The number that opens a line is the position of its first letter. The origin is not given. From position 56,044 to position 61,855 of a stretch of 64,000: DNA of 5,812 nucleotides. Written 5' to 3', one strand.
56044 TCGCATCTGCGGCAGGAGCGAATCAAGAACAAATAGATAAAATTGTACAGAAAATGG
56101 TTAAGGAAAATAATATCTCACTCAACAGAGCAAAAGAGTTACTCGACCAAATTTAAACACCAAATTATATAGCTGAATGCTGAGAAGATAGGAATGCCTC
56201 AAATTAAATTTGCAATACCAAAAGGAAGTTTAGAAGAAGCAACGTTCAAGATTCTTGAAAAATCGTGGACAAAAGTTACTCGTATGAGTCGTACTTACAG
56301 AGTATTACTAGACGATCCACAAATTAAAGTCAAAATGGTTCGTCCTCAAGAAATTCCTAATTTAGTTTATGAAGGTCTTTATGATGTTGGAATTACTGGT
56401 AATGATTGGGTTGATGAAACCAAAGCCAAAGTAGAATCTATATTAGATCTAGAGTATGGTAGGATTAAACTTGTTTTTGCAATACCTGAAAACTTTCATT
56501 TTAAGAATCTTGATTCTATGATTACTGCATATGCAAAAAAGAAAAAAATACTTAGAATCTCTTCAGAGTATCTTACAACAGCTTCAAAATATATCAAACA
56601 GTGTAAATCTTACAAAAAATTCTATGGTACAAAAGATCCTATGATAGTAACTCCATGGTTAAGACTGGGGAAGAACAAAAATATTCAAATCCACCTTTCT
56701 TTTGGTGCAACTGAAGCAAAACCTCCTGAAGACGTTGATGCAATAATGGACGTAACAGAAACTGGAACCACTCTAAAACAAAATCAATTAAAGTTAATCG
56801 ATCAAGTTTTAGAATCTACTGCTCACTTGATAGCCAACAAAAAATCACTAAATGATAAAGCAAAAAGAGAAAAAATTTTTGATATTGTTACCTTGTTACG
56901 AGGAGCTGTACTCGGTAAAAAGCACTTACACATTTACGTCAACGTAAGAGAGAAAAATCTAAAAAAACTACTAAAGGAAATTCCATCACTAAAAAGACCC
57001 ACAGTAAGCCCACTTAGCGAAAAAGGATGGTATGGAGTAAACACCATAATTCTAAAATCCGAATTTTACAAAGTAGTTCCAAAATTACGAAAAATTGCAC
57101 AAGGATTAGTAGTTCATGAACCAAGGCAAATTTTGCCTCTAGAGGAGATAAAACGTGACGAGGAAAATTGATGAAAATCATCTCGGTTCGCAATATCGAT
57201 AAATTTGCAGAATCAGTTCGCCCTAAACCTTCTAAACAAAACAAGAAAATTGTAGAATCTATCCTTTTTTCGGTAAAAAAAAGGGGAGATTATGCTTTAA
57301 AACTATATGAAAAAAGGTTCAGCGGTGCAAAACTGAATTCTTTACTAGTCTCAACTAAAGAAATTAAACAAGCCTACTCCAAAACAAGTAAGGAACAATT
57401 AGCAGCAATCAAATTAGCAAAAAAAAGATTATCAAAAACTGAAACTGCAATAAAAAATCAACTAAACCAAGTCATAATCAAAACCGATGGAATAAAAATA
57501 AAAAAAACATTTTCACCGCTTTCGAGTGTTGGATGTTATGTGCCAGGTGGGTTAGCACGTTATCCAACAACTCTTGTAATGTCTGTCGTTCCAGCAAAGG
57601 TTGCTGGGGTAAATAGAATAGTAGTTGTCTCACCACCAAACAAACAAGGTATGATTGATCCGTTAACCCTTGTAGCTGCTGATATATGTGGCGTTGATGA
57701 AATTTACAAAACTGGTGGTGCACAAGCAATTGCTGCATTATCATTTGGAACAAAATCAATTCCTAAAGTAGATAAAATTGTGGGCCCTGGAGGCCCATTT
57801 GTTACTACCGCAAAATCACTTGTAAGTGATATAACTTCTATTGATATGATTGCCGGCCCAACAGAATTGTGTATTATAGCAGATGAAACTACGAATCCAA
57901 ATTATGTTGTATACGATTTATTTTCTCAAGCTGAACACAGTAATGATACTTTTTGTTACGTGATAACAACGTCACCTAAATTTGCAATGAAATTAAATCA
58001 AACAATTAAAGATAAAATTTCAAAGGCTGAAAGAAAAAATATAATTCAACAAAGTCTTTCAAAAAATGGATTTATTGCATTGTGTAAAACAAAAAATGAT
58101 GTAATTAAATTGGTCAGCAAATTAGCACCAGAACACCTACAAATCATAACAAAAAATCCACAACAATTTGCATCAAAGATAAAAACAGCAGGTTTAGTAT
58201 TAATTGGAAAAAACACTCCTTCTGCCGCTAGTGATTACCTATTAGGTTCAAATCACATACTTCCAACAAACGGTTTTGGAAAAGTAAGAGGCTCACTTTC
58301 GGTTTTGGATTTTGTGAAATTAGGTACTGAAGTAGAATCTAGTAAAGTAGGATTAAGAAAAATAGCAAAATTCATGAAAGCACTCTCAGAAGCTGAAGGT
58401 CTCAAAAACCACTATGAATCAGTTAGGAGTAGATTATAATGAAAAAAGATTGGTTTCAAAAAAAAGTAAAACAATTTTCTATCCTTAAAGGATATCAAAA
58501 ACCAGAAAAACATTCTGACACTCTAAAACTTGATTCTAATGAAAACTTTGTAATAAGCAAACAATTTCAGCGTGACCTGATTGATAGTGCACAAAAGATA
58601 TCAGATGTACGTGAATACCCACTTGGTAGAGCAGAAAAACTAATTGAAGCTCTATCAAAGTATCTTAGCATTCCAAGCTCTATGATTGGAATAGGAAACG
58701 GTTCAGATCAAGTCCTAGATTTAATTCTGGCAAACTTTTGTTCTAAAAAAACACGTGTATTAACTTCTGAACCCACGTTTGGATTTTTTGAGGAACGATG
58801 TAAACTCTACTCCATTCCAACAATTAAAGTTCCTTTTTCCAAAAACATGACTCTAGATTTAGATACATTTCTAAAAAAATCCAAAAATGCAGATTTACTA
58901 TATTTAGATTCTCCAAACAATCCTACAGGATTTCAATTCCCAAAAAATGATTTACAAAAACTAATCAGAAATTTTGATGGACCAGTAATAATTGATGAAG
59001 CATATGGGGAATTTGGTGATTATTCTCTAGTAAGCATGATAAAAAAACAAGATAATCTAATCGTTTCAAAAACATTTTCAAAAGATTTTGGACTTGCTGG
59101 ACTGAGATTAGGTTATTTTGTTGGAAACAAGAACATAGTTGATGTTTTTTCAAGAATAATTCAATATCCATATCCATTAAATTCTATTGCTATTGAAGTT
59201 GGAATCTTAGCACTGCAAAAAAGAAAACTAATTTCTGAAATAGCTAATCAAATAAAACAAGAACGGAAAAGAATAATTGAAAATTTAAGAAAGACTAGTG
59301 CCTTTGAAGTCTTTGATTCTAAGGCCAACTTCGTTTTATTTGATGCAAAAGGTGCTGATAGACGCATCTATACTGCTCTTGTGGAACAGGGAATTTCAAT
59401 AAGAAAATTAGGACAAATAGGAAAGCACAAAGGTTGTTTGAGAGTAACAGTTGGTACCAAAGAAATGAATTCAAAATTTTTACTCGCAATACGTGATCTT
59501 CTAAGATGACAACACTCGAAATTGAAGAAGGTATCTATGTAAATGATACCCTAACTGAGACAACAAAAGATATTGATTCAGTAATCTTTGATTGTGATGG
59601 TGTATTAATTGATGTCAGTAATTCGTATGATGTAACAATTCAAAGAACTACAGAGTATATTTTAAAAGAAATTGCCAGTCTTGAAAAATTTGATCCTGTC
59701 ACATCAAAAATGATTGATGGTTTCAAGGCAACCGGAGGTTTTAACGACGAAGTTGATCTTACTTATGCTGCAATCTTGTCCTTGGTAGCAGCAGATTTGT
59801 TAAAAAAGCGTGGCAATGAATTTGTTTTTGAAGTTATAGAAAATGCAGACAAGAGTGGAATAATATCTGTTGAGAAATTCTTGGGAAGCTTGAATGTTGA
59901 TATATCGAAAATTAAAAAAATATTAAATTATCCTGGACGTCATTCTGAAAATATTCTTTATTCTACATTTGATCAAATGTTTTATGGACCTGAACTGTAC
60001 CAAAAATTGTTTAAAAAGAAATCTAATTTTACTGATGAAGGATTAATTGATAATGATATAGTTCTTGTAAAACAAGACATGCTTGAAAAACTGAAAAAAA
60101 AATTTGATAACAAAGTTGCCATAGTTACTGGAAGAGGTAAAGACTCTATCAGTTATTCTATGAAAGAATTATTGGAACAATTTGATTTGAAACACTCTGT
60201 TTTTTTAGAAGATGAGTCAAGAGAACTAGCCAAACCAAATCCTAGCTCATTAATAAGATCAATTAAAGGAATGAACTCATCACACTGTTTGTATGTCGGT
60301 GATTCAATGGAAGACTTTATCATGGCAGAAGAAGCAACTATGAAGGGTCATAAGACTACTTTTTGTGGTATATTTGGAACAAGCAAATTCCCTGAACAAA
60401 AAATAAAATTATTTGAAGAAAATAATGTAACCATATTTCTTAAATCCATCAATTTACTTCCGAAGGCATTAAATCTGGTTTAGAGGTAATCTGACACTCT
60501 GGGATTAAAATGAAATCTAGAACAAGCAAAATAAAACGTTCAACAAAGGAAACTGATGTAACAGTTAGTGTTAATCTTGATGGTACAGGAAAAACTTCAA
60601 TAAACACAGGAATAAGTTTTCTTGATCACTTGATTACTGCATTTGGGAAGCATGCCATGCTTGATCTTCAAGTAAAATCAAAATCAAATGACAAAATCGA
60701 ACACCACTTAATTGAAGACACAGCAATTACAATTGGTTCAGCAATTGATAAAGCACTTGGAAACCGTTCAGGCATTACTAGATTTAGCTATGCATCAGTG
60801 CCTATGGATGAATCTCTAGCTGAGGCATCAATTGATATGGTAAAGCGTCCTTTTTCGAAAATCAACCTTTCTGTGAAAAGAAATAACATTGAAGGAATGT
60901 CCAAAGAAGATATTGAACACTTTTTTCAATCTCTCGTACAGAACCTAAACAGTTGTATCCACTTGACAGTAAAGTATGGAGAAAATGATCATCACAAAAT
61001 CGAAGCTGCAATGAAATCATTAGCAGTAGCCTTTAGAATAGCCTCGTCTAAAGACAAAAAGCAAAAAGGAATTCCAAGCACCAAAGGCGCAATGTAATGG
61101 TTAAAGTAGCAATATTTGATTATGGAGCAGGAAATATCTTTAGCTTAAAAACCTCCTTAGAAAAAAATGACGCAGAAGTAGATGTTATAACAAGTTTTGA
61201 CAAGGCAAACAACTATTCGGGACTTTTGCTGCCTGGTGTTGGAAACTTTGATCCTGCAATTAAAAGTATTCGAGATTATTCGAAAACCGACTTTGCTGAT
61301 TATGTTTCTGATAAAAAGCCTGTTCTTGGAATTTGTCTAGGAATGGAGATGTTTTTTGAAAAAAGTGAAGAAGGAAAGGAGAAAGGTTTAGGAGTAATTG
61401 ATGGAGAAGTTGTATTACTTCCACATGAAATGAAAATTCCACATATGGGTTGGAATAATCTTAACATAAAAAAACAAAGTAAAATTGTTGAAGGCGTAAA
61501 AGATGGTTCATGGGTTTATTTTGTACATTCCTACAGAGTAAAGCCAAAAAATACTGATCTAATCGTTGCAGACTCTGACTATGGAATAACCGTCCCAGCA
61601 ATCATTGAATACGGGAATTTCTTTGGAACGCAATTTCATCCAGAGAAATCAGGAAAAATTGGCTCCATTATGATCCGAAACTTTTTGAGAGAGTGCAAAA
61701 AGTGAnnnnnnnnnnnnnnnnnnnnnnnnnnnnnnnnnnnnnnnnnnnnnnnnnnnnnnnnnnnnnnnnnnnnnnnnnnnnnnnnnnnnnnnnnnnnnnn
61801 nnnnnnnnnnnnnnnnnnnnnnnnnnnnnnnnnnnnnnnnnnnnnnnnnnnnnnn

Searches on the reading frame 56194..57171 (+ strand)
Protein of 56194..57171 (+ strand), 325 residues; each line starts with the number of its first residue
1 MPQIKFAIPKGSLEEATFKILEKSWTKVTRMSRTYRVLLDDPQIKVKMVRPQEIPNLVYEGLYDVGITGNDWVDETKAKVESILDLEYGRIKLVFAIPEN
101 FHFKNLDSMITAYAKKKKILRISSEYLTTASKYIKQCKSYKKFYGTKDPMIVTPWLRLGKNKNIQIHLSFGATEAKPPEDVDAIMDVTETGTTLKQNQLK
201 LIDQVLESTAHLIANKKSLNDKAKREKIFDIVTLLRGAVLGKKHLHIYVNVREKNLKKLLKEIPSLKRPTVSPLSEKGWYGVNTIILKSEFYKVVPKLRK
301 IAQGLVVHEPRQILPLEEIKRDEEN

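Call 84: search_protein_families(library=pfam, proteins=[window:56194-57171:+], max_evalue=0.001)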
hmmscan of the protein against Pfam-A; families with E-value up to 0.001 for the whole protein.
window:56194-57171:+ (325 aa): 2 families
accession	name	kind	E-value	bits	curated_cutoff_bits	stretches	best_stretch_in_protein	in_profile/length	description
PF01634.23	HisG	-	7.8e-40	136.8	25.5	1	50-236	1-157/158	ATP phosphoribosyltransferase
PF08029.16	HisG_C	-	1.9e-15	57.1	23.5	1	243-307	3-68/73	HisG, C-terminal domain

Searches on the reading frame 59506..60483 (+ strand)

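Call 84: search_protein_families(library=pfam, proteins=[window:59506-60483:+], max_evalue=0.001)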
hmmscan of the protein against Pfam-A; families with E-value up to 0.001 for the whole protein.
window:59506-60483:+ (325 aa): 2 families
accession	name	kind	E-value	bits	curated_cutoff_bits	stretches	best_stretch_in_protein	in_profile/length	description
PF00702.32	Hydrolase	-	4.8e-12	47.1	26.4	1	191-277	105-190/191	haloacid dehalogenase-like hydrolase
PF13419.12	HAD_2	-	7.8e-10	39.6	23.8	1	122-280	20-174/178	Haloacid dehalogenase-like hydrolase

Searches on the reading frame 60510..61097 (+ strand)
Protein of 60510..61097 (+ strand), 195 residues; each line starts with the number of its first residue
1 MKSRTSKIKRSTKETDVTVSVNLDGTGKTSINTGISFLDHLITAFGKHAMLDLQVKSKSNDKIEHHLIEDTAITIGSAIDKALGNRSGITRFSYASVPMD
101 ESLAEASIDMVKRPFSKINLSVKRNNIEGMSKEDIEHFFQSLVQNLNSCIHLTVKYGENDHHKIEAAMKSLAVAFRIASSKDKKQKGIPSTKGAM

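Call 80: search_protein_families(library=pfam, proteins=[window:60510-61097:+], max_evalue=0.001)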
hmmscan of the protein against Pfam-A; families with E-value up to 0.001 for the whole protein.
window:60510-61097:+ (195 aa): 1 family
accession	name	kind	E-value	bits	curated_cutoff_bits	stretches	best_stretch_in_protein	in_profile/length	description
PF00475.24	IGPD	-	1.3e-50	171.7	27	1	33-174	1-143/144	Imidazoleglycerol-phosphate dehydratase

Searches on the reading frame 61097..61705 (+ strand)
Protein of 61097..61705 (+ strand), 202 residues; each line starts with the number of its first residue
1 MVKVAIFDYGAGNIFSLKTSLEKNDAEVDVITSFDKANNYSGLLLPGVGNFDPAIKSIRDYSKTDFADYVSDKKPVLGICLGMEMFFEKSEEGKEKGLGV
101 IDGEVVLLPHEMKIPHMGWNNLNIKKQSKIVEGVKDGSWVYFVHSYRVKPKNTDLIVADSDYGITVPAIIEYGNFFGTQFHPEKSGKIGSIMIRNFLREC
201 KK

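Call 80: search_protein_families(library=pfam, proteins=[window:61097-61705:+], max_evalue=0.001)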
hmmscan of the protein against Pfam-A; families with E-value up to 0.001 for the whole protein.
window:61097-61705:+ (202 aa): 4 families
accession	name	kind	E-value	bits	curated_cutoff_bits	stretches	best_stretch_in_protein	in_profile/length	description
PF00117.34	GATase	-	3.3e-24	86.1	22.8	1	6-199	2-189/190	Glutamine amidotransferase class-I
PF07722.19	Peptidase_C26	-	6.5e-05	23.2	20.5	1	67-183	99-219/219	Peptidase C26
PF07685.20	GATase_3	-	0.00051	20.2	27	1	23-107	22-117/196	CobB/CobQ-like glutamine amidotransferase domain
PF01174.25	SNO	-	0.00071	19.9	27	0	18-187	12-174/188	SNO glutamine amidotransferase family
